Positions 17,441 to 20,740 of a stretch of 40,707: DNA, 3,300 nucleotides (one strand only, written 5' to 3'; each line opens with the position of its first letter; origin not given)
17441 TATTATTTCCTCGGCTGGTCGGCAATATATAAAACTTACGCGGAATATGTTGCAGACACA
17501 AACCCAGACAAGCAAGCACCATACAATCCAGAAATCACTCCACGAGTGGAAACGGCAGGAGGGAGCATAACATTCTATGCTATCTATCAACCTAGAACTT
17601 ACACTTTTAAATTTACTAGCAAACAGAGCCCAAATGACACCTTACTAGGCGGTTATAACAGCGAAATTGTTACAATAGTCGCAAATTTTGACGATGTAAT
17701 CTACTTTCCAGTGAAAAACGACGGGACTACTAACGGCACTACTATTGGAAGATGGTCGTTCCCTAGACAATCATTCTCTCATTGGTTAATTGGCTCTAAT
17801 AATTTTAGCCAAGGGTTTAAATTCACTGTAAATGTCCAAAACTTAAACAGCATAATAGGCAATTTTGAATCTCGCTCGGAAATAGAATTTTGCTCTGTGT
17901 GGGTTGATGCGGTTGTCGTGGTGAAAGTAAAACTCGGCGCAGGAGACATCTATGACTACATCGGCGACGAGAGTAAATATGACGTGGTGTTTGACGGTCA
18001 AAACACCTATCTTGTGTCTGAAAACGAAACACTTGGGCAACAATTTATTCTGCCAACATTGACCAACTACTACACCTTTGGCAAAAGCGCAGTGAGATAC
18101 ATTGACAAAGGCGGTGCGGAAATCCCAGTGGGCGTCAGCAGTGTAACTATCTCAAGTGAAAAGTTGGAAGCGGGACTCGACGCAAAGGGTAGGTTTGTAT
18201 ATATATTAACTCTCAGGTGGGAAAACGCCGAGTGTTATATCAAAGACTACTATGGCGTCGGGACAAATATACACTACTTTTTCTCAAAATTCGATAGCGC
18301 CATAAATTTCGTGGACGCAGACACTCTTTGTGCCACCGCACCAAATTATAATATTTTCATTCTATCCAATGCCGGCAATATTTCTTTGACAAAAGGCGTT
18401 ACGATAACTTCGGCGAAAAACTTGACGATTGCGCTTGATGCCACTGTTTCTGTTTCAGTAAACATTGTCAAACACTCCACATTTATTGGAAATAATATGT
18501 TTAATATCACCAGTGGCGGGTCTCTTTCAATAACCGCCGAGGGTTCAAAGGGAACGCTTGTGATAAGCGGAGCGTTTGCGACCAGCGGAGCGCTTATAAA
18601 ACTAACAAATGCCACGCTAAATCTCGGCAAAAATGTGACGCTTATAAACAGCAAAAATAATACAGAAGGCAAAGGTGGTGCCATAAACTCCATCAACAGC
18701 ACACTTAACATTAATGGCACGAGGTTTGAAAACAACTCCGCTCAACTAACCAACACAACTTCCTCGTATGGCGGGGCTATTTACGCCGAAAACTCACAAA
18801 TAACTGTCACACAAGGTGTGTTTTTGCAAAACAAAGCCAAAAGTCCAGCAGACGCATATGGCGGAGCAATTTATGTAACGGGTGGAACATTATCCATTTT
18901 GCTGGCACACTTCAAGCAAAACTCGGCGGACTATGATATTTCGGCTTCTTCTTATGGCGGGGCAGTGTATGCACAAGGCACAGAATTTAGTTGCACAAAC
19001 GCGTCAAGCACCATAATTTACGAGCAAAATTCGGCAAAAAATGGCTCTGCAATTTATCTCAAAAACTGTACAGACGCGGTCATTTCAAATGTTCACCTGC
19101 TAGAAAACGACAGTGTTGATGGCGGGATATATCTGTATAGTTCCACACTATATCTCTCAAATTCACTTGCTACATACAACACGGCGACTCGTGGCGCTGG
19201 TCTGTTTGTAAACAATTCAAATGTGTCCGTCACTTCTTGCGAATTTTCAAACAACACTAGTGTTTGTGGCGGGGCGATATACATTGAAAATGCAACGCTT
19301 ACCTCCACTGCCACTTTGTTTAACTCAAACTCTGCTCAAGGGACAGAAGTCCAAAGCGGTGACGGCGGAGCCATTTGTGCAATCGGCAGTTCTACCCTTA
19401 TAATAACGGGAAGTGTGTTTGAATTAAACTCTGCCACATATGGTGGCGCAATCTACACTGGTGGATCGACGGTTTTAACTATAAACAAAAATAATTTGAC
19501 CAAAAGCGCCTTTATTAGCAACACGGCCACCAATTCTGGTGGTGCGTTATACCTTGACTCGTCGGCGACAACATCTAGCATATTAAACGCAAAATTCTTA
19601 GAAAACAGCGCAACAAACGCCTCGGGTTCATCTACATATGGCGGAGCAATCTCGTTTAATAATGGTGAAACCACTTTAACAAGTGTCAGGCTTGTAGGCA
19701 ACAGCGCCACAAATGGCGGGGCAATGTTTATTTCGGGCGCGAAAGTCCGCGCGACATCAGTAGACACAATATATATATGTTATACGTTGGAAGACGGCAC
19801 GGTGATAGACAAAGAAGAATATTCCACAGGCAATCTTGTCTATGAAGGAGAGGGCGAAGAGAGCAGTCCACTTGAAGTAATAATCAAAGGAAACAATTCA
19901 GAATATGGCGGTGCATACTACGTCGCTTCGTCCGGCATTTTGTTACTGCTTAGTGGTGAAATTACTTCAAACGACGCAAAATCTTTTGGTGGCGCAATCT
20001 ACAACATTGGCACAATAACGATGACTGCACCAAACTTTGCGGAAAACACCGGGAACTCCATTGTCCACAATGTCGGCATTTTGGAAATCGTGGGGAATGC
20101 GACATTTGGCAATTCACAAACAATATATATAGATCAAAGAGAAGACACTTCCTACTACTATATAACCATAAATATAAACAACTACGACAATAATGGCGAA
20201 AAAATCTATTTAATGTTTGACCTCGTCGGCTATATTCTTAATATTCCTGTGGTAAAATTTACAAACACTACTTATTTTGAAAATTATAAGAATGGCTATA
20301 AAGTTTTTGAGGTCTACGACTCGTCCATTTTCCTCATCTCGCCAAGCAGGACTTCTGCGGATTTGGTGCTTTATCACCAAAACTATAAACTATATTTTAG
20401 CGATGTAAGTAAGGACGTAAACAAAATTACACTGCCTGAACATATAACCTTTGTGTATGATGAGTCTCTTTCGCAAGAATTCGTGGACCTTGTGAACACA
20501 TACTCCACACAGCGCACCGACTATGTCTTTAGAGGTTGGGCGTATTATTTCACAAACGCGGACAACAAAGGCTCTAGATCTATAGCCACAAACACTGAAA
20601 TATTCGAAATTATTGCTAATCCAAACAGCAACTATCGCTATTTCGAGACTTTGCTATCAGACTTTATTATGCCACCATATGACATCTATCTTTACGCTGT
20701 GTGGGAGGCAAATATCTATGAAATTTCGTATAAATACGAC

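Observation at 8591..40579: Uninterrupted 31,989-nt ORF encoding a 10,662-aa (about 1.1 MDa) surface protein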

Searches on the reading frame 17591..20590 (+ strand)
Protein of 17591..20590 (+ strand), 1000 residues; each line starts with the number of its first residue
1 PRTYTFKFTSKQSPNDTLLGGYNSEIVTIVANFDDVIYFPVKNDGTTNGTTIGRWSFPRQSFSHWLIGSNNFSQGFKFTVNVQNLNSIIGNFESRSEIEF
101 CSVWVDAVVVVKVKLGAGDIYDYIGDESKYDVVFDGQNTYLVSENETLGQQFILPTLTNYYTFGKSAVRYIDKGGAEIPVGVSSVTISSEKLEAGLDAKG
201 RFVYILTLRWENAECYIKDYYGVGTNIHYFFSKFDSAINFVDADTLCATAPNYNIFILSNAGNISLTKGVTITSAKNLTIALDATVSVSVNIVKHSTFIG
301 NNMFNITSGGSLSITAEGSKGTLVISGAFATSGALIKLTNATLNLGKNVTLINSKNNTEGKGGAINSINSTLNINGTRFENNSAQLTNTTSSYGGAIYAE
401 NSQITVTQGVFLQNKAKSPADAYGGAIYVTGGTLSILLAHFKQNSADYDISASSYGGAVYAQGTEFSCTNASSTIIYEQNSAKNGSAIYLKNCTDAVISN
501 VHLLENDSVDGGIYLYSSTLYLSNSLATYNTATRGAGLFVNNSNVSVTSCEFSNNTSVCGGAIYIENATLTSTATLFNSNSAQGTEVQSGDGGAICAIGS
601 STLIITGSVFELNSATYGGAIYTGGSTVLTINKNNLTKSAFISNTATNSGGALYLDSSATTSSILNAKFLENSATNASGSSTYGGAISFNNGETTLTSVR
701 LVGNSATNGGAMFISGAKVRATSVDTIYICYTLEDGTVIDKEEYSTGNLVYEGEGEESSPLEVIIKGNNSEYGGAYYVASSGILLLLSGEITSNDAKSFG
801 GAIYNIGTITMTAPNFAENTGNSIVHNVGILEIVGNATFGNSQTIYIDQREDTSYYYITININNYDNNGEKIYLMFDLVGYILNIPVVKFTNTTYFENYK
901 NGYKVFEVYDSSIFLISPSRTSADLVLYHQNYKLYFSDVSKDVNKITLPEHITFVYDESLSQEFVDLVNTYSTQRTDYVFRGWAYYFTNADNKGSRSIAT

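Call 5: search_protein_families(library=pfam, proteins=[window:17591-20590:+], max_evalue=0.01)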
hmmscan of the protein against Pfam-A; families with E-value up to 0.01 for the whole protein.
window:17591-20590:+ (1000 aa): 1 family
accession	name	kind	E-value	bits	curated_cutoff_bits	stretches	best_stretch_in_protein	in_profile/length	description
PF02415.23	Chlam_PMP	-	2.4e-16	58.5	20.6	1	549-565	1-18/19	Chlamydia polymorphic membrane protein (Chlamydia_PMP) repeat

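Call 39: search_protein_families(library=ncbifam, proteins=[window:17591-20590:+], max_evalue=0.01)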
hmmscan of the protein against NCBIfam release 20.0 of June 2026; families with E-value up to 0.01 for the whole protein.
window:17591-20590:+ (1000 aa): 1 family
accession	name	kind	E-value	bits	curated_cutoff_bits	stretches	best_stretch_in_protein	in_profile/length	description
TIGR01376.1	POMP_repeat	repeat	7.6e-11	41.3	15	1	609-629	6-27/28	polymorphic outer membrane protein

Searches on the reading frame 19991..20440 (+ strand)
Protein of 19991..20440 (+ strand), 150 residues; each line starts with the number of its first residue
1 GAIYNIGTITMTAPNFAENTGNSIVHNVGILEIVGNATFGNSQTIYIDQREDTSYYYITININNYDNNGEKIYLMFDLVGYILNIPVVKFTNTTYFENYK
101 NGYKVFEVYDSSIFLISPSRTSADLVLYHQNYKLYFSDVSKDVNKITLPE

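Call 79: search_protein_families(library=pfam, proteins=[window:19991-20440:+], max_evalue=1)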
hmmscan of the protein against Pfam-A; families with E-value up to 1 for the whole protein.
window:19991-20440:+ (150 aa): 0 families
